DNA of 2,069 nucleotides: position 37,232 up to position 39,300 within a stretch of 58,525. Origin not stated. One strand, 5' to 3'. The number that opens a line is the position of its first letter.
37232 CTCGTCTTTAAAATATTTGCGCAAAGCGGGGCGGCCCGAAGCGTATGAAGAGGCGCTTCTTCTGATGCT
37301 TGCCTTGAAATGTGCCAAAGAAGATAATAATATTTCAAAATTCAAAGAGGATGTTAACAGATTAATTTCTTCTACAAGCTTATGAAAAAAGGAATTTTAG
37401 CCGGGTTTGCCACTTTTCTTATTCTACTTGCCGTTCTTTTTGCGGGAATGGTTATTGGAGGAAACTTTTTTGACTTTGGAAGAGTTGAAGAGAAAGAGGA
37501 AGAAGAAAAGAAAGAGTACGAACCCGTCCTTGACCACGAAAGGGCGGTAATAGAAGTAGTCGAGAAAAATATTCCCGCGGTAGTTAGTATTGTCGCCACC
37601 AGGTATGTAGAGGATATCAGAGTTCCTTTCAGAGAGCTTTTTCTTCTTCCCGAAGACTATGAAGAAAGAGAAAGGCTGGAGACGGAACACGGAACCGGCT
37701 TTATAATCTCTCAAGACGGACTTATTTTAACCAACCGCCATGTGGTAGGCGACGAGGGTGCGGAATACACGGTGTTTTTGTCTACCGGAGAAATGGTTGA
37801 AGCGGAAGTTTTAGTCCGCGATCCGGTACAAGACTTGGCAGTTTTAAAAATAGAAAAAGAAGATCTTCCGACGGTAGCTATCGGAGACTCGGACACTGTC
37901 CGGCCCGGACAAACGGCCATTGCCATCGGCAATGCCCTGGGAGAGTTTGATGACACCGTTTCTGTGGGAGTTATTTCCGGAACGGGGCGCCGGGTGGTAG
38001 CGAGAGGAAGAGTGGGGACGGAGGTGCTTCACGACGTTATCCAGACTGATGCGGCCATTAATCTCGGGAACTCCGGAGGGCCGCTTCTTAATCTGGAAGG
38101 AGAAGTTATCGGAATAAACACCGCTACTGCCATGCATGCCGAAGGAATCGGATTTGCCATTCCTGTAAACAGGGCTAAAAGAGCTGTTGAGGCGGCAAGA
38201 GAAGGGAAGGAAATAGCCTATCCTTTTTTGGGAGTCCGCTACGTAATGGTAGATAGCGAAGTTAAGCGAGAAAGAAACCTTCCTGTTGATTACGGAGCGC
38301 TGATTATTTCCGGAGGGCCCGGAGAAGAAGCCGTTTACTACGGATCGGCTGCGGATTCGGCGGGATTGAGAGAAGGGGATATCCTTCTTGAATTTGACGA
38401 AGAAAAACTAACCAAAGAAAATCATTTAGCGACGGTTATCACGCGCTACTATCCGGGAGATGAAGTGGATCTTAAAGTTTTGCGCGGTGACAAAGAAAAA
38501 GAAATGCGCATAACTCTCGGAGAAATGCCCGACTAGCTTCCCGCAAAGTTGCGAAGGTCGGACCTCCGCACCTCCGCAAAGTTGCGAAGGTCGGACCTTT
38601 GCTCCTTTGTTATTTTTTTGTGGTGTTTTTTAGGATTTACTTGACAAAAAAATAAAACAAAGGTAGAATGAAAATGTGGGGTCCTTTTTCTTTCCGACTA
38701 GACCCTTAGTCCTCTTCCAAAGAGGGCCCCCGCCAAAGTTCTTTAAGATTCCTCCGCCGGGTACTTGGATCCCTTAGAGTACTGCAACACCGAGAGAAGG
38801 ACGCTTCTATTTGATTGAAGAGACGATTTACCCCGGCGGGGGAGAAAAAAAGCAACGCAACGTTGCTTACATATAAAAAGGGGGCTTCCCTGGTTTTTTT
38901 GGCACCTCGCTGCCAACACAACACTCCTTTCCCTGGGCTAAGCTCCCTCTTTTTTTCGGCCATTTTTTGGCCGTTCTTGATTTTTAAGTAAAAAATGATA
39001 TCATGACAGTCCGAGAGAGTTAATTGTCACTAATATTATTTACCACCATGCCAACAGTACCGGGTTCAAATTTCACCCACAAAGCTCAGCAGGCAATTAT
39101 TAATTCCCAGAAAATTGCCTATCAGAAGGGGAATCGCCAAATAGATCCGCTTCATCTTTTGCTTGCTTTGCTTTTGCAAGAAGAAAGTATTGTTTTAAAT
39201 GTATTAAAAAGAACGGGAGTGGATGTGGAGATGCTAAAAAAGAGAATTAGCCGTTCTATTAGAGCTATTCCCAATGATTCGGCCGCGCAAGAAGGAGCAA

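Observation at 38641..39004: A ~280-nt GC-rich structured RNA with its own consensus promoter and terminator, upstream of clpB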

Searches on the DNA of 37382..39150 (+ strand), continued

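Call 106: search_with_rna_model(model_id=R1, sources=[window, L111], max_evalue=0.00001, make_alignment=true)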
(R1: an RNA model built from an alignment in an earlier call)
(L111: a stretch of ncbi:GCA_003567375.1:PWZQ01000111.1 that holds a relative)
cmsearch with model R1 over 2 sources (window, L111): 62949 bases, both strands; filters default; matches with E-value up to 0.00001: 2.
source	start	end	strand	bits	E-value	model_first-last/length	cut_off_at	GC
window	38676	38870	+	258.3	1.7e-66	1-195/195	no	0.51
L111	1507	1704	+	47.4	3.7e-11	1-195/195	no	0.41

Alignment A7: 2 matches aligned to the model, 250 columns, each read 5' to 3' on its own strand. Consensus structure (alignment columns), stored with it:
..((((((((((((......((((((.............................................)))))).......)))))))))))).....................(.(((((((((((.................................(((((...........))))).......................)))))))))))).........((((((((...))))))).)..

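Call 107: search_with_rna_model(model_id=R2, sources=[window, L111, L113], max_evalue=0.005, make_alignment=true, show_alignments=3)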
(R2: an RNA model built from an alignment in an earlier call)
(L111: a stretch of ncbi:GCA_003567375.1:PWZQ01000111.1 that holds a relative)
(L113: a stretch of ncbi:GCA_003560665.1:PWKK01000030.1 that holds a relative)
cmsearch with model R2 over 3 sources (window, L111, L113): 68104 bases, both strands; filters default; matches with E-value up to 0.005: 3.
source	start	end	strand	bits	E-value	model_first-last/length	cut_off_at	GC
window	38877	38976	+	132.3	2.4e-26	1-100/100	no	0.52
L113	3280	3372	+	51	5.2e-09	1-100/100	no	0.46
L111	1703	1805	+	25.3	0.0016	1-100/100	no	0.42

Alignment A8: 3 matches aligned to the model, 142 columns, each read 5' to 3' on its own strand. Consensus structure (alignment columns), stored with it:
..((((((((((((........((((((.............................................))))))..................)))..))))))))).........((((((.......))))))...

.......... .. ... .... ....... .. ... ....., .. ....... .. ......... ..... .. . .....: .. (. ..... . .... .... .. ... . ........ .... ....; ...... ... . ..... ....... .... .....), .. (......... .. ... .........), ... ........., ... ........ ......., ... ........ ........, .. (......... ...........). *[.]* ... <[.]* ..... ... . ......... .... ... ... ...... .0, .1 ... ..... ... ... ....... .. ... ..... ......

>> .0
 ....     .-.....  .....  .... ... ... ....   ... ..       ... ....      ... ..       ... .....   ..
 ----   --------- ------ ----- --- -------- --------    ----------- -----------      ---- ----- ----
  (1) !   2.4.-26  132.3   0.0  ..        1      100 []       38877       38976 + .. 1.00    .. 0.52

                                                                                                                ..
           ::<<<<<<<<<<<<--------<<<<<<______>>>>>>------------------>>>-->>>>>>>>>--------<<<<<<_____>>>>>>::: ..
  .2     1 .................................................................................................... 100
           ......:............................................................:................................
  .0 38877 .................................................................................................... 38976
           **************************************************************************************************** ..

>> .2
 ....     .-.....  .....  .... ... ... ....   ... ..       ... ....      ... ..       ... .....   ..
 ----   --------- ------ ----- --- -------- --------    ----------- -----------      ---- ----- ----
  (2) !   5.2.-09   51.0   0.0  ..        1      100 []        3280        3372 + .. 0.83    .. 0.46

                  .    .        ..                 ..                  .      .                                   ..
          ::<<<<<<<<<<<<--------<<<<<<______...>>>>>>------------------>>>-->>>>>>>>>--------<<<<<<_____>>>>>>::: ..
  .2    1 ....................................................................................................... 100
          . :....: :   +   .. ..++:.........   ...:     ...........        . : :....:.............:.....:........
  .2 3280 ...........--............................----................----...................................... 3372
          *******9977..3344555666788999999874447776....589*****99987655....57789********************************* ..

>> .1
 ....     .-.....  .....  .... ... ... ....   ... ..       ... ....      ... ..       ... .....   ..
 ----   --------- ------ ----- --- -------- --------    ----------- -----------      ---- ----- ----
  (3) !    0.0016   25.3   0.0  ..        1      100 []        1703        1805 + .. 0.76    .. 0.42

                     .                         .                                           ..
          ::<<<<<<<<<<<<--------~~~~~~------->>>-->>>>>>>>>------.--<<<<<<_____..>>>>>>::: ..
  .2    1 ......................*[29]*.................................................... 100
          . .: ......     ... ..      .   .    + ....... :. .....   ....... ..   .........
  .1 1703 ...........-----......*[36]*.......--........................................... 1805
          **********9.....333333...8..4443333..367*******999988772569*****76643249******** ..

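Call 110: search_rna_families(source=L113, start=3140, end=3460, threshold=evalue, max_evalue=5)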
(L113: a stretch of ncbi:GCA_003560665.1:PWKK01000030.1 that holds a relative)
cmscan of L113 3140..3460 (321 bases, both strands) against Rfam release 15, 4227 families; matches with E-value up to 5: 5.
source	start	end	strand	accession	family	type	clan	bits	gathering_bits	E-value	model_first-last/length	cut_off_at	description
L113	3392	3453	+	RF01586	snoR09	Gene; snRNA; snoRNA; CD-box;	-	18.9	50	3.5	1-84/84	no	small nucleolar RNA snoR09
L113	3391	3460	+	RF00343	snoZ122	Gene; snRNA; snoRNA; CD-box;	-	18.7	38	3.6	1-89/89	no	Small nucleolar RNA Z122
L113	3313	3427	+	RF01859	Phe_leader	Cis-reg; leader;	-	16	55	3.8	1-125/125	no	Phenylalanine leader peptide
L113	3284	3373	+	RF01404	PinT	Gene; sRNA;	-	14.1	60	2.4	1-76/76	no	PinT (STnc440) Hfq binding RNA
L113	3232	3269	+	RF01100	PK-BYV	Cis-reg;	-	13.4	50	3.2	1-40/40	no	3'-terminal pseudoknot in BYV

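Call 111: search_rna_families(source=L111, start=1420, end=1900, threshold=evalue, max_evalue=5)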
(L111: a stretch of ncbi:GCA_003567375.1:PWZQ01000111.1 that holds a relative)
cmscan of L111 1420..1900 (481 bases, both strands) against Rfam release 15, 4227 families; matches with E-value up to 5: 7.
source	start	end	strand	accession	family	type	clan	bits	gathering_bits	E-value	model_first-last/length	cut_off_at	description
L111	1704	1775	+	RF03208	mir-1781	Gene; miRNA;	-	18.5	68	0.76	1-86/86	no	mir-1781 microRNA precursor family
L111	1710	1803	+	RF00020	U5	Gene; snRNA; splicing;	-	18.2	40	4.3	1-117/117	no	U5 spliceosomal RNA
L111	1674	1817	+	RF00558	L20_leader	Cis-reg; leader;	-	17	58.7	0.97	1-127/127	no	Ribosomal protein L20 leader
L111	1502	1580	+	RF03640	mir-3747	Gene; miRNA;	-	16.8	63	1.5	1-67/67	no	mir-3747 microRNA precursor family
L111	1593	1737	+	RF01443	S_pombe_snR91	Gene; snRNA; snoRNA; HACA-box;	-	15.8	50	3.6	1-144/144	no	small nucleolar RNA snR91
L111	1749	1794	+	RF00165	Corona_pk3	Cis-reg;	CL00117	15.7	35.6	1.4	1-61/61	no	Coronavirus 3' UTR pseudoknot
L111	1691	1825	+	RF03532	SQ2397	Cis-reg;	-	14.8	100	4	1-243/243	no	Cis-regulator of HTH transcription factor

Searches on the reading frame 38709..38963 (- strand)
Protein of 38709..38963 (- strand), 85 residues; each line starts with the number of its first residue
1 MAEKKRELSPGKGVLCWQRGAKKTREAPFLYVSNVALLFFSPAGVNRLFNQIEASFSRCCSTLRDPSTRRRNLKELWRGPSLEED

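Call 23: find_encoding_contigs(protein=window:38709-38963:-, flank=3000, max_places=10)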
Protein window:38709-38963:- (85 aa): no gene with exactly this product is on record in the collection.

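Call 29: search_protein_families(library=pfam, proteins=[window:38709-38963:-], max_evalue=1)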
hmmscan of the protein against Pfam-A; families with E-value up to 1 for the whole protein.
window:38709-38963:- (85 aa): 2 families
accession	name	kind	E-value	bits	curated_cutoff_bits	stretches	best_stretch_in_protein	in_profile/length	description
PF11334.13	DUF3136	-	0.068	13.4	27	0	50-78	4-32/64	Protein of unknown function (DUF3136)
PF06523.16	DUF1106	-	0.13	12.8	27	1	37-64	7-34/91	Protein of unknown function (DUF1106)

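Call 34: search_protein_representatives(protein=window:38709-38963:-)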
Query: 85 residues. Proteins with E-value up to 0.001 (for the whole library): 3; up to 1e-10: 1; up to 1e-30: 1. The best 3 are listed.
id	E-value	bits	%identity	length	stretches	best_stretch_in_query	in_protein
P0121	2.7e-51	186.9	100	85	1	1-85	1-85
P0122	4.7e-10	55.4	34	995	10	42-75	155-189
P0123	3.2e-06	43.2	-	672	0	-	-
